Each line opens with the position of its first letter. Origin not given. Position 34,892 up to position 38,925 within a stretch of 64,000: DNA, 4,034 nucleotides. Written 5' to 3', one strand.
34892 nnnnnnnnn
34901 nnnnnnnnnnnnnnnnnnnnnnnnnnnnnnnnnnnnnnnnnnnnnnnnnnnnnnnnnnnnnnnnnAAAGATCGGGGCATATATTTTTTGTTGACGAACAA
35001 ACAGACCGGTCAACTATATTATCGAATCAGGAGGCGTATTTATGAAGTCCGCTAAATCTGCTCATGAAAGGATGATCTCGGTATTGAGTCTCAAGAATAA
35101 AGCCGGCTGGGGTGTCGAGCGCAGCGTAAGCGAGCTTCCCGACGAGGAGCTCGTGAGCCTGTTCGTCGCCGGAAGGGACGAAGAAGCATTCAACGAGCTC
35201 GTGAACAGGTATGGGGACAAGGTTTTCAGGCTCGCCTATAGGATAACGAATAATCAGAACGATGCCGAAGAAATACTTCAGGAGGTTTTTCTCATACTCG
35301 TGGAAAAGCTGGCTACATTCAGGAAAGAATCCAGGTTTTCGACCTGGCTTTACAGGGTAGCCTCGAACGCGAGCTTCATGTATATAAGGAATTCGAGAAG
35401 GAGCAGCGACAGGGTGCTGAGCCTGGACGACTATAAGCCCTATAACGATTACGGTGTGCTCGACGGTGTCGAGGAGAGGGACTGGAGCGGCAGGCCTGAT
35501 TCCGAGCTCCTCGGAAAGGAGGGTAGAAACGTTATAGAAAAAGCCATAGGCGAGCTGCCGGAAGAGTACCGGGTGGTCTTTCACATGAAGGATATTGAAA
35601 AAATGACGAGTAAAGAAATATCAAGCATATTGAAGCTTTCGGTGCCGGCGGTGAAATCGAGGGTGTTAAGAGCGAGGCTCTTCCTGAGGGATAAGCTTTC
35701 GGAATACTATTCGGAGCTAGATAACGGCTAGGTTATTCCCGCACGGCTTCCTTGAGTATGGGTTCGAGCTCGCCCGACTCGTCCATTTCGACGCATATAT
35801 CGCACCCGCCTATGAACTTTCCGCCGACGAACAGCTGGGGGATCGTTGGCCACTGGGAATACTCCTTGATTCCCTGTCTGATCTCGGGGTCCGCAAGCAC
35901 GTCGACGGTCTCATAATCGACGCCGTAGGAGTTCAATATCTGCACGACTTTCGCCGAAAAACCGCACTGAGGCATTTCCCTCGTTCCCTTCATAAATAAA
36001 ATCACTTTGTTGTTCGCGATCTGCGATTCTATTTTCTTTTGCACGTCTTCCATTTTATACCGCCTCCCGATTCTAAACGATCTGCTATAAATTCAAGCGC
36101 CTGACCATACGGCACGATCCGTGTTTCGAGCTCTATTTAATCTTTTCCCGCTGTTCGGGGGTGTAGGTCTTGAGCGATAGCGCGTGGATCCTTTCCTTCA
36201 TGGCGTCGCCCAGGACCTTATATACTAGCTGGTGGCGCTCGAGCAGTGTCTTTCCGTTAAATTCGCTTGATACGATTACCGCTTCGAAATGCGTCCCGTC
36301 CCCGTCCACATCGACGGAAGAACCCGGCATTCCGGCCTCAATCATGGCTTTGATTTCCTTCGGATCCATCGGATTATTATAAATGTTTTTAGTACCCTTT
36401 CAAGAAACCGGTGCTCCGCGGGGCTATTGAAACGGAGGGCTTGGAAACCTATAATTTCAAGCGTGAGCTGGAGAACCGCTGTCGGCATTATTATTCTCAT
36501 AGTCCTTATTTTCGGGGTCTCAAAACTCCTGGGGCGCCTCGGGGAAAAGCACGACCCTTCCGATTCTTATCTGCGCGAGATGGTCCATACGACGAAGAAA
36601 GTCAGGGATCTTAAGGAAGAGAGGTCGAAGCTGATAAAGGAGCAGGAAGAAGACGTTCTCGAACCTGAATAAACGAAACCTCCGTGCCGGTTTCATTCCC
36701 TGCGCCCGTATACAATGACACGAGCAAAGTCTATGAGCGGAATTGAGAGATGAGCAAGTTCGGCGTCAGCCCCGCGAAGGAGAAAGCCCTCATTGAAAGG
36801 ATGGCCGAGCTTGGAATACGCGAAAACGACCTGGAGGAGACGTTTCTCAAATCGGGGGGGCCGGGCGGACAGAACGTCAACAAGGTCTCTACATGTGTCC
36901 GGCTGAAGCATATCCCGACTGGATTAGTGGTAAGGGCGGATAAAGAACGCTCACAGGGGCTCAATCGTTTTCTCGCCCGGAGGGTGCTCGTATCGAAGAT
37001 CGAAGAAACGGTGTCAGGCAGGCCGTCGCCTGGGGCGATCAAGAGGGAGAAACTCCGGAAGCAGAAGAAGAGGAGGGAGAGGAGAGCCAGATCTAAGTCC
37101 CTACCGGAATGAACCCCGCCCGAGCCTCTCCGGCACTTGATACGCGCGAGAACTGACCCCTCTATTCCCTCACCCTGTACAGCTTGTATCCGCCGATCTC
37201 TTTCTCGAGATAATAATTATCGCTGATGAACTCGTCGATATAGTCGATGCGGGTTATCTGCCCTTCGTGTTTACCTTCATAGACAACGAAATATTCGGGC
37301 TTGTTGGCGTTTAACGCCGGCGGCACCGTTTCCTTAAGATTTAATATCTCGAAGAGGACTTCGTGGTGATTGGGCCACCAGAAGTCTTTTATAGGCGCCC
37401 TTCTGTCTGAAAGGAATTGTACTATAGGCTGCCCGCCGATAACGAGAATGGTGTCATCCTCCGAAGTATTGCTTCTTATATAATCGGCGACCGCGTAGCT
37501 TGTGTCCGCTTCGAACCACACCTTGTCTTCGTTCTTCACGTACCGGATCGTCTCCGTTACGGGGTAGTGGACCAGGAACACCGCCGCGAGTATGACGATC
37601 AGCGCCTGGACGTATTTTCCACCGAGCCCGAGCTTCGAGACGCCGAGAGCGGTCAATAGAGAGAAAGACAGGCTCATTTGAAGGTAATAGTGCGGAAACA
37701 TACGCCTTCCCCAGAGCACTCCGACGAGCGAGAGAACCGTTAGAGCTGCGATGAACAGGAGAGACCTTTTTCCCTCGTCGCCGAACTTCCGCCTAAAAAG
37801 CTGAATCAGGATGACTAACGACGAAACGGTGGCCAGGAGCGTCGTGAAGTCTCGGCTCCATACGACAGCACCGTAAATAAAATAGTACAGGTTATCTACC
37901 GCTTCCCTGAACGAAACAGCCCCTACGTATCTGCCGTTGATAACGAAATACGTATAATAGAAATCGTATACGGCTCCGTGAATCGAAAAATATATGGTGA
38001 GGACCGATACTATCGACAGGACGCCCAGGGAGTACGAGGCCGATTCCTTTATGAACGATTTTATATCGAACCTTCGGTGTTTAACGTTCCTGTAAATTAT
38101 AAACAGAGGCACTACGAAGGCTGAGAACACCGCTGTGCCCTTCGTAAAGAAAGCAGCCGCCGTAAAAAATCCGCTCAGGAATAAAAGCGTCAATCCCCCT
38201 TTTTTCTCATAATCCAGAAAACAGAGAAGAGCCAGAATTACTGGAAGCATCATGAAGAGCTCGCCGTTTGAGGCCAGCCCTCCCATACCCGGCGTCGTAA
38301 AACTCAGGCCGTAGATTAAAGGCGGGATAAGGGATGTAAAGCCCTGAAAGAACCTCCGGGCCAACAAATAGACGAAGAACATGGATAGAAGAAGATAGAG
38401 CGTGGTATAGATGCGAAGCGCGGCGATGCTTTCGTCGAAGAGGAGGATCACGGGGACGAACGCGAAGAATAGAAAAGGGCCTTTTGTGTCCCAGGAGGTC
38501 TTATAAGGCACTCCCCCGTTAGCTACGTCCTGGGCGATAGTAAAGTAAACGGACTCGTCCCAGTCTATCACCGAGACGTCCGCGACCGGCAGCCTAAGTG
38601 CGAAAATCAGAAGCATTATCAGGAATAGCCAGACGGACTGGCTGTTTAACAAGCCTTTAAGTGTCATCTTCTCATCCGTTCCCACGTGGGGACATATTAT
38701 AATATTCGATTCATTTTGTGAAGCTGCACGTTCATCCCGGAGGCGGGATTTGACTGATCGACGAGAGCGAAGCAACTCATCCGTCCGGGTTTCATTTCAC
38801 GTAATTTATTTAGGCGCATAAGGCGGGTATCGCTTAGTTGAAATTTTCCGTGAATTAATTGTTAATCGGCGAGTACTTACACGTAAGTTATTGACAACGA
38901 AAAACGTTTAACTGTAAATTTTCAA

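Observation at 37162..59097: Lower-GC cluster of GT-C-type membrane glycosyltransferase candidates plus a UGM-like flavoenzyme bracketing the giant proteins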

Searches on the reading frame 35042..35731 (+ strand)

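Call 51: search_protein_families(library=pfam, proteins=[window:35042-35731:+], max_evalue=0.001)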
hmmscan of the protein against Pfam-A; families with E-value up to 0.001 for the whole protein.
window:35042-35731:+ (229 aa): 3 families
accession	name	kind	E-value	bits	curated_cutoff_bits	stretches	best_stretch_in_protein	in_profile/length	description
PF04542.20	Sigma70_r2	-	1.4e-17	63.7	24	1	53-120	1-70/71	Sigma-70 region 2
PF08281.18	Sigma70_r4_2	-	4.9e-14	52.1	25.7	1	164-215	3-54/54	Sigma-70, region 4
PF04545.22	Sigma70_r4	-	5.3e-05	23.1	24.1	1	168-216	1-49/50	Sigma-70, region 4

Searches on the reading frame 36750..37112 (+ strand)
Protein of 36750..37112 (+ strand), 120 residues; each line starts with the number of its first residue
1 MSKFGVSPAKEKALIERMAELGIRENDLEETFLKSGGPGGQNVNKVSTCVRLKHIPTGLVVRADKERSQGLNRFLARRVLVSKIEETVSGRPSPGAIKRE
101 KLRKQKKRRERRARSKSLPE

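Call 85: search_protein_families(library=pfam, proteins=[window:36750-37112:+], max_evalue=0.01)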
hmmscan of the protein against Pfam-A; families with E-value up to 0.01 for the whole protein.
window:36750-37112:+ (120 aa): 1 family
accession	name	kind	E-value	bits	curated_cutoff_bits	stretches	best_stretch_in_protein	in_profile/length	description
PF00472.26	RF-1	-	2e-24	86.2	35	1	20-115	4-103/116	RF-1 domain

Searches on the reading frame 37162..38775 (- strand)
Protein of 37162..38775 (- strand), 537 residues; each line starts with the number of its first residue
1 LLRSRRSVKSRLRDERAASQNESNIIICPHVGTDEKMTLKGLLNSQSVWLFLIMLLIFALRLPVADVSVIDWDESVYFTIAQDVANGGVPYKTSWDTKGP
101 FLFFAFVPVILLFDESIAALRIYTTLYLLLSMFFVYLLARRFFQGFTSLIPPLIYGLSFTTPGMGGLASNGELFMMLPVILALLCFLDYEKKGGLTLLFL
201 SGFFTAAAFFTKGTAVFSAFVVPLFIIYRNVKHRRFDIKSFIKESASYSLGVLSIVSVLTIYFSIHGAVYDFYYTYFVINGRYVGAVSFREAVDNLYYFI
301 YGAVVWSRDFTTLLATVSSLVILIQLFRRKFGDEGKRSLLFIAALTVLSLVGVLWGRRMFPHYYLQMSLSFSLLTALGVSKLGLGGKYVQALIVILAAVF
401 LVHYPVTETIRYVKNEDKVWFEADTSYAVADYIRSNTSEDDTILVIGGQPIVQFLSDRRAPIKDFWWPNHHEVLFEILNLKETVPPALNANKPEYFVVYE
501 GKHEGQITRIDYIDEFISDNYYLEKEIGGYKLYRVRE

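Call 4: search_protein_families(library=pfam, proteins=[window:37162-38775:-], max_evalue=0.1)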
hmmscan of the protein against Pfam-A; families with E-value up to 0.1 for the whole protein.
window:37162-38775:- (537 aa): 1 family
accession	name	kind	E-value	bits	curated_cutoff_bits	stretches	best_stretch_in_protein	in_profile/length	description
PF13231.12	PMT_2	-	7.8e-10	39.6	26.1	1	99-244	3-144/160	Dolichyl-phosphate-mannose-protein mannosyltransferase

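Call 6: search_protein_families(library=ncbifam, proteins=[window:37162-38775:-], max_evalue=0.1)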
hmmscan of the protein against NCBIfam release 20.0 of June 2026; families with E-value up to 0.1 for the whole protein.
window:37162-38775:- (537 aa): 0 families
